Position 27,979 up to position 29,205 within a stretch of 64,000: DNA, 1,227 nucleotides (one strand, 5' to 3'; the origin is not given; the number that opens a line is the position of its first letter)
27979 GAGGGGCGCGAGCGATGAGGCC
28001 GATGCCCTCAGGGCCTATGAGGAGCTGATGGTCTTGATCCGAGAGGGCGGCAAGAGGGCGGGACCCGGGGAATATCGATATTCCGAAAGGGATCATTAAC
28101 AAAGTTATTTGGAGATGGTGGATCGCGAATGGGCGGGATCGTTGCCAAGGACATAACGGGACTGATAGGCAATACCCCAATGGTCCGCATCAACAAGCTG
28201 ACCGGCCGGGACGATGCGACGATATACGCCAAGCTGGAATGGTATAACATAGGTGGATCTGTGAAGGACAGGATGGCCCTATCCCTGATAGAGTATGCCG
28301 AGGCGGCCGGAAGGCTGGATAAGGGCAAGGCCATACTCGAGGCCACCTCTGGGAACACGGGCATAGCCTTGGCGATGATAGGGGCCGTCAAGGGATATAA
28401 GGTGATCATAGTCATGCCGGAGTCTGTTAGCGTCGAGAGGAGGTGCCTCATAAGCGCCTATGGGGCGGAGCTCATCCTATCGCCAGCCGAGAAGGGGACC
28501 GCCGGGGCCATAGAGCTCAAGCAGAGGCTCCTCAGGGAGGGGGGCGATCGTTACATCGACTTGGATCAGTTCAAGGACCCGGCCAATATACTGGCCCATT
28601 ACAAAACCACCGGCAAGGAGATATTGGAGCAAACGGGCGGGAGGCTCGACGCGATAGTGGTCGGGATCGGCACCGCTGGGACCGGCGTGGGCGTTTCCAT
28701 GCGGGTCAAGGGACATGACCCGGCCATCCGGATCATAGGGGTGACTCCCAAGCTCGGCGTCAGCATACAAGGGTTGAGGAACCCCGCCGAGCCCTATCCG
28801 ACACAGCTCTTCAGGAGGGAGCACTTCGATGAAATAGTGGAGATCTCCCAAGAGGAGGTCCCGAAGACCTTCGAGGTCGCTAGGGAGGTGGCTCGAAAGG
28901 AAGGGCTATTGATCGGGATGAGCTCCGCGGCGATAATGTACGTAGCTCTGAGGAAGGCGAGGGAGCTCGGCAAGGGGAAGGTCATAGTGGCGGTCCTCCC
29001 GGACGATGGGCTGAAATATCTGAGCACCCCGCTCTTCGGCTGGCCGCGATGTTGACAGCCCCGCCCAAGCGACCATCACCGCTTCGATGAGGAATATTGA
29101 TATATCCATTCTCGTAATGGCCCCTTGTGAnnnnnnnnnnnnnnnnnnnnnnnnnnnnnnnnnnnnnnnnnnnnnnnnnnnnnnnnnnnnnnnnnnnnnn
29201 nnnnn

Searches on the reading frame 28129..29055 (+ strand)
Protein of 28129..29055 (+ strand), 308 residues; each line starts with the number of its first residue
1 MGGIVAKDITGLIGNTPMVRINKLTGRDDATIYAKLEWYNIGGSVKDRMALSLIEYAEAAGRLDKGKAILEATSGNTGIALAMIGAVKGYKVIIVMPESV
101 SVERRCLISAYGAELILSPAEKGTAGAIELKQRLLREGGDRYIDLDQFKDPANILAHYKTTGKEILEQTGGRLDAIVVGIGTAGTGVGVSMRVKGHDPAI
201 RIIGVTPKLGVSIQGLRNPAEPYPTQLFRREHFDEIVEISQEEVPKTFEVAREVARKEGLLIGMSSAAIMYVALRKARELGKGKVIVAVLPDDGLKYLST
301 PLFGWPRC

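Call 8: search_protein_families(library=pfam, proteins=[window:28129-29055:+])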
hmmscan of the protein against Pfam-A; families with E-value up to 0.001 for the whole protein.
window:28129-29055:+ (308 aa): 1 family
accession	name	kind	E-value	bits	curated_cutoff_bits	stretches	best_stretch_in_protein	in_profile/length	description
PF00291.31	PALP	-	2.4e-70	237.6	35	1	9-292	1-295/295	Pyridoxal-phosphate dependent enzyme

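Call 11: find_encoding_contigs(protein=window:28129-29055:+, flank=3000, max_places=6)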
Protein window:28129-29055:+ (308 aa): 11 contigs read that carry it; 6 places shown.
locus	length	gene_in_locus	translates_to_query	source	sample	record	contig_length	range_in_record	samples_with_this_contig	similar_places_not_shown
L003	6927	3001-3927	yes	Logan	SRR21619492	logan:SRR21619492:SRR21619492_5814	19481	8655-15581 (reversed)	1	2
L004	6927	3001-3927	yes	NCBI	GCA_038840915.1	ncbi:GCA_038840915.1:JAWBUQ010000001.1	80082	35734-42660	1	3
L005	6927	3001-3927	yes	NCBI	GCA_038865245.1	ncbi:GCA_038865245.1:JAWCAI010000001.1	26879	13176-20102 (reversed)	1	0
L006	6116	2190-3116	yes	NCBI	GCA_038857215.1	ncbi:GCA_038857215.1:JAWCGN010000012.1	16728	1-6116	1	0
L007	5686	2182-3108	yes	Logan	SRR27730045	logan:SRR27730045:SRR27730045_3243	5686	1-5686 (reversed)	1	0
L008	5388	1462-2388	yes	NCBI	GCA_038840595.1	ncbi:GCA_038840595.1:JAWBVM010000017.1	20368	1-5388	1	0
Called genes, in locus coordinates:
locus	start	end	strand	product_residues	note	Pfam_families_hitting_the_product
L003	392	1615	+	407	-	PF00291:PALP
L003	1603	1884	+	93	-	PF02597:ThiS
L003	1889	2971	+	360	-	PF00899:ThiF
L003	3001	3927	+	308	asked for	PF00291:PALP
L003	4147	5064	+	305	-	PF00899:ThiF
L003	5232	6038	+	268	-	-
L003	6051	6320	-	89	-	-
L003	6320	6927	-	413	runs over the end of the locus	PF00155:Aminotran_1_2, PF00266:Aminotran_5, PF01041:DegT_DnrJ_EryC1, PF01212:Beta_elim_lyase, PF01053:Cys_Met_Meta_PP (weak)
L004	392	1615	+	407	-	PF00291:PALP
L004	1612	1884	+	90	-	PF02597:ThiS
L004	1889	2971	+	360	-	PF00899:ThiF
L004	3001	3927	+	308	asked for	PF00291:PALP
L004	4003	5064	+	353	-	PF00899:ThiF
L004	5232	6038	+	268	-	-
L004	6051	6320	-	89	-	-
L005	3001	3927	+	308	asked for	PF00291:PALP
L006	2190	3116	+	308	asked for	PF00291:PALP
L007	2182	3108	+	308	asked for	PF00291:PALP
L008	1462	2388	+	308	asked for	PF00291:PALP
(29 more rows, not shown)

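Call 62: find_homologous_proteins(query=window:28129-29055:+, max_evalue=1e-40)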
Query window:28129-29055:+ (308 aa): 7166 proteins with E <= 1e-40 among 8000 candidates; the best 120 are listed.
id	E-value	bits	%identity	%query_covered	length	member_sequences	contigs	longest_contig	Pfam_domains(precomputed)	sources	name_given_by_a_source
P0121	2.3e-192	656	98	100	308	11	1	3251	PF00291.32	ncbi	ncbi:MAG: cysteine synthase family protein [Candidatus Bathyarchaeia archaeon]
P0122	3.8e-178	609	90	100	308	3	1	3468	PF00291.32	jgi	jgi:cysteine synthase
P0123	6.5e-176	602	88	100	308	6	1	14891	PF00291.32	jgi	-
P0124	2.0e-169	581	89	99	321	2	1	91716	PF00291.32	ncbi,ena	-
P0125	2.7e-158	544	83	97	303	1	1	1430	PF00291.32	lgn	-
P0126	7.4e-154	530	81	98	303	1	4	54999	PF00291.32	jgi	jgi:cysteine synthase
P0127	1.2e-153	529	78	97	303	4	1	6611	PF00291.32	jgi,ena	-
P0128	2.2e-153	528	81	98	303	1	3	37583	PF00291.32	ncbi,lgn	ncbi:MAG: PLP-dependent cysteine synthase family protein [Candidatus Bathyarchaeia archaeon]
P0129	6.5e-153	526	80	98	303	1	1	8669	PF00291.32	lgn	-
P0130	2.0e-152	525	81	98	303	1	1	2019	PF00291.32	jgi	-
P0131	3.7e-152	524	81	98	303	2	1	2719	PF00291.32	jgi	-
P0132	6.7e-152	523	79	98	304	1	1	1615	PF00291.32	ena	-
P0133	1.7e-151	522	81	98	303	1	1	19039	PF00291.32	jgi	-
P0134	3.4e-151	521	75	98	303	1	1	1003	PF00291.32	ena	-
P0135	4.8e-151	520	79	98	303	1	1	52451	PF00291.32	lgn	-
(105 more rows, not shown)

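Call 63: search_protein_families(library=ncbifam, proteins=[window:28129-29055:+], max_evalue=0.00001)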
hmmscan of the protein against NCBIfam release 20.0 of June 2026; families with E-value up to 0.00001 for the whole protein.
window:28129-29055:+ (308 aa): 34 families (the best 25 are shown)
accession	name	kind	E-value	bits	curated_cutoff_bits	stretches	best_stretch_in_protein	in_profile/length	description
TIGR01136.1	cysKM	subfamily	1.3e-94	317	344.15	1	10-303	2-299/299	cysteine synthase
TIGR01138.1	cysM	equivalog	3e-94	315.8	394.2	1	9-303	2-290/290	cysteine synthase B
NF008735.0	PRK11761.1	equivalog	4.5e-88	295.3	413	1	7-304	4-295/296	cysteine synthase CysM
TIGR01139.1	cysK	equivalog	1.8e-86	290.1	350.95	1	10-303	2-298/298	cysteine synthase A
TIGR01137.1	cysta_beta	equivalog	6.9e-78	262.3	510.25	1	6-299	2-307/457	cystathionine beta-synthase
NF007989.0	PRK10717.1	equivalog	4.2e-73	246.3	387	2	6-208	5-213/334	cysteine synthase A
TIGR03945.1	PLP_SbnA_fam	equivalog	7.6e-54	182.8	349.95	1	10-300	2-297/304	2,3-diaminopropionate biosynthesis protein SbnA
NF053679.1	CysteaSynCapA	equivalog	1.3e-53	181.9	600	1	7-206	8-209/329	cysteate synthase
TIGR01127.1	ilvA_1Cterm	equivalog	1.3e-21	77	378.75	1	16-209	1-185/380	threonine ammonia-lyase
NF005292.0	PRK06815.1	equivalog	3.1e-20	72.5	371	1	12-212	18-209/320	threonine/serine dehydratase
NF005680.0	PRK07476.1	equivalog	1.5e-19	70.2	413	1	7-214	15-213/326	hydroxyectoine utilization dehydratase EutB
NF006094.0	PRK08246.1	subfamily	3.7e-19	69.3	331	1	6-213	14-206/310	serine/threonine dehydratase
NF006389.0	PRK08638.1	equivalog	8.2e-19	67.7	453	1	7-206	19-209/333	bifunctional threonine ammonia-lyase/L-serine ammonia-lyase TdcB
TIGR02991.1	ectoine_eutB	equivalog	2.4e-18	66.2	413.35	1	6-213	10-208/317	hydroxyectoine utilization dehydratase EutB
NF005454.0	PRK07048.1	equivalog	4.7e-17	62.1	452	1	6-210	16-211/324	threo-3-hydroxy-L-aspartate ammonia-lyase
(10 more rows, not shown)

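Call 64: find_encoding_contigs(protein=P0121, flank=3000, max_places=4)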
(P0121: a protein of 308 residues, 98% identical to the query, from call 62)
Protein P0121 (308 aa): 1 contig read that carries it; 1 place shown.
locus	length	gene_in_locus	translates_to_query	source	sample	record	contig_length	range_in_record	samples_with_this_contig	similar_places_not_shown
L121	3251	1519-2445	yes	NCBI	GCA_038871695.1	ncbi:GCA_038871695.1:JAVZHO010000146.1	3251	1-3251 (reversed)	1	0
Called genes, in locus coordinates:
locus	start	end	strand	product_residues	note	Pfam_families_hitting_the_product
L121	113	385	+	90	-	PF02597:ThiS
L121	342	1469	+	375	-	PF00899:ThiF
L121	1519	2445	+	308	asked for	PF00291:PALP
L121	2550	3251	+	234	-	PF00899:ThiF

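Call 65: find_encoding_contigs(protein=P0124, flank=4500, max_places=2)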
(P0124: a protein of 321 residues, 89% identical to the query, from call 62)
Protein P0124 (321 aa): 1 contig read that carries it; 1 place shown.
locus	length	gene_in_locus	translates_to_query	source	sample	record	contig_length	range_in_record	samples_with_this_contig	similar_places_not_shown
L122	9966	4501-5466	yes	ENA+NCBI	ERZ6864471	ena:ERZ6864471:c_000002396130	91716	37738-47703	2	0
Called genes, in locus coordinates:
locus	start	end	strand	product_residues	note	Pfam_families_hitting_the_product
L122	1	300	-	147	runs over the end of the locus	PF13404:HTH_AsnC-type, PF13412:HTH_24, PF01037:AsnC_trans_reg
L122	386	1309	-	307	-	-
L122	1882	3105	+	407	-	PF00291:PALP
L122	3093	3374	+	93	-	PF02597:ThiS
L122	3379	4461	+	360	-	PF00899:ThiF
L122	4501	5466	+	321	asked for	PF00291:PALP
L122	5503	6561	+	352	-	PF00899:ThiF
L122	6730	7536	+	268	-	-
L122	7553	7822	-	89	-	-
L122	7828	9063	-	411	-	PF00155:Aminotran_1_2, PF00266:Aminotran_5, PF01041:DegT_DnrJ_EryC1, PF01212:Beta_elim_lyase, PF01053:Cys_Met_Meta_PP (weak)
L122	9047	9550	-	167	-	PF01592:NifU_N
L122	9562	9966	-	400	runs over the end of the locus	PF00266:Aminotran_5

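Call 68: find_encoding_contigs(protein=P0122, flank=3000, max_places=3)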
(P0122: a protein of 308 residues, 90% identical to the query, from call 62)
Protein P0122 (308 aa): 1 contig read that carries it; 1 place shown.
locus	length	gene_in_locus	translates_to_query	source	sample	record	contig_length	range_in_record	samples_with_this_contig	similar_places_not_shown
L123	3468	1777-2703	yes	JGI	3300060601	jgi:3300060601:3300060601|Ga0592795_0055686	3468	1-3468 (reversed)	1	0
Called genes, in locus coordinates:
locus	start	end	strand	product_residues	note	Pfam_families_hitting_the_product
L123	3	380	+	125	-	?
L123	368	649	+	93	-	PF02597:ThiS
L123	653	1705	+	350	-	PF00899:ThiF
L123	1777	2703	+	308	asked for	PF00291:PALP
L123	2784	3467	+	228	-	?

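Call 81: find_encoding_contigs(protein=P0128, flank=3000, max_places=3)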
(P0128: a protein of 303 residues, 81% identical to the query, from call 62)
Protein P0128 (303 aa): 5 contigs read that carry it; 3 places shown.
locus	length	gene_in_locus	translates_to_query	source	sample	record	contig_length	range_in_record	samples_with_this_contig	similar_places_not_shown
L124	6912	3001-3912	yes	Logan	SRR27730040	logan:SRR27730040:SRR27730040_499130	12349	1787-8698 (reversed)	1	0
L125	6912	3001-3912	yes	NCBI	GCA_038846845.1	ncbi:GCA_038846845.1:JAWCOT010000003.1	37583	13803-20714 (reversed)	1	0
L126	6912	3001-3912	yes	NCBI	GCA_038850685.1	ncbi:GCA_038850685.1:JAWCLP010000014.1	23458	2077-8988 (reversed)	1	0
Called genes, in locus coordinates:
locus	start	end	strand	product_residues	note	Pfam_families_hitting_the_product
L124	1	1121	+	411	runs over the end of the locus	PF00083:Sugar_tr (faint), PF07690:MFS_1, PF12832:MFS_1_like, PF07690:MFS_1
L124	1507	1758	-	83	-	-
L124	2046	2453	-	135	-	-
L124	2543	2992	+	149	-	PF02195:ParB_N (weak)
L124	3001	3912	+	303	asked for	PF00291:PALP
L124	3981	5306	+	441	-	PF02881:SRP54_N, PF13401:AAA_22 (weak), PF00448:SRP54, PF01656:CbiA (weak), PF02978:SRP_SPB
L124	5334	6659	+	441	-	PF22023:Pus10_THUMP_arc, PF21238:Pus10_C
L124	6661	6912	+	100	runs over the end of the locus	PF01157:Ribosomal_L21e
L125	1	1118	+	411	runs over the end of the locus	PF00083:Sugar_tr (faint), PF07690:MFS_1, PF12832:MFS_1_like, PF07690:MFS_1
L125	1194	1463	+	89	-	-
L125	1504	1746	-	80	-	-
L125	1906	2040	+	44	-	PF23477:zf_Tbcl_2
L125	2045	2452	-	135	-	-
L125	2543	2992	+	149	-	PF02195:ParB_N (weak)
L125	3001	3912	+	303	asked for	PF00291:PALP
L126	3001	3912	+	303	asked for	PF00291:PALP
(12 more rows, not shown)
